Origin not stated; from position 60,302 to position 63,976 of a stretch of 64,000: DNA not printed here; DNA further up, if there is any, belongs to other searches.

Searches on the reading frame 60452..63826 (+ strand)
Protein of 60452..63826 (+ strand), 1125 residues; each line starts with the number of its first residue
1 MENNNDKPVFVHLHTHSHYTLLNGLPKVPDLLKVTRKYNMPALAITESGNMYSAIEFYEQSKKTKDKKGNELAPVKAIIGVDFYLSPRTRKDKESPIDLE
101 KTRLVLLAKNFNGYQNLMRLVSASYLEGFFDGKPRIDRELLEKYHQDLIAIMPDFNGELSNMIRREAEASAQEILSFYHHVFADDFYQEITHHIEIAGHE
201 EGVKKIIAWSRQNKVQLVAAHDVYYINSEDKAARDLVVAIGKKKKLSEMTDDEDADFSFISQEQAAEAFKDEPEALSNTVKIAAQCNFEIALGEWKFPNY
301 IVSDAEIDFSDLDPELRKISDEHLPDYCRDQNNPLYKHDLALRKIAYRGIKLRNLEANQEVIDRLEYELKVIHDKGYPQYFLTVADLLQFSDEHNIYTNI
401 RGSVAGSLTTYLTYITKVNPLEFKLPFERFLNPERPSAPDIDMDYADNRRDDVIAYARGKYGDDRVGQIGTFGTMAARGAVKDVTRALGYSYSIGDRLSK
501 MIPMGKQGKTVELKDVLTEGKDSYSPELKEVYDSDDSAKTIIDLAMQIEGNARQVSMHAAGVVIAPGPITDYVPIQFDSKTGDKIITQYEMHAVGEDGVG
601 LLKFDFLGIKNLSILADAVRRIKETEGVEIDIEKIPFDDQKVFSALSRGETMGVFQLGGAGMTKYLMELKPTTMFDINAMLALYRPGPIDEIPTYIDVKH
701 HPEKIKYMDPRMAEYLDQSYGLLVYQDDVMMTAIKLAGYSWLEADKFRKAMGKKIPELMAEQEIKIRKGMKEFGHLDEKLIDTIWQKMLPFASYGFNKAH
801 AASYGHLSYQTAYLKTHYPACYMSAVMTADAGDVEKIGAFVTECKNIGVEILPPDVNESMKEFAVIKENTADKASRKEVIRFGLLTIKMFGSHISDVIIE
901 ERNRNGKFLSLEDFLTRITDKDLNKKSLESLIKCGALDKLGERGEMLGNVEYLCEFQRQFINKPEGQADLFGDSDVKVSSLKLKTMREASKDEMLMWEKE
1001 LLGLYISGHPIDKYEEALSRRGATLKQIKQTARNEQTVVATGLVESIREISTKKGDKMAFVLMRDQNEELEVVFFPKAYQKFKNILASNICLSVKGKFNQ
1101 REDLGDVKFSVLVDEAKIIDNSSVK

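Call 69: search_protein_families(library=pfam, proteins=[window:60452-63826:+], max_evalue=0.000001)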
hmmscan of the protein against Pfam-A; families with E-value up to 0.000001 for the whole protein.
window:60452-63826:+ (1125 aa): 5 families
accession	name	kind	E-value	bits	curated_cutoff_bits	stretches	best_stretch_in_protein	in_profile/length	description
PF07733.18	DNA_pol3_alpha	-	2.2e-84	283.5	23.9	1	342-608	3-260/260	Bacterial DNA polymerase III alpha NTPase domain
PF17657.6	DNA_pol3_finger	-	9.3e-52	175.2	22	1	611-772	1-164/166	Bacterial DNA polymerase III alpha subunit finger domain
PF02811.25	PHP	-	3.7e-42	144.9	26.4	1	12-193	1-164/164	PHP domain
PF14579.12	HHH_6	-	3.4e-25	88.5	25.6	1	848-942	1-85/90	Helix-hairpin-helix motif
PF01336.31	tRNA_anti-codon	-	1.1e-07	32.1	27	1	1040-1119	3-75/75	OB-fold nucleic acid binding domain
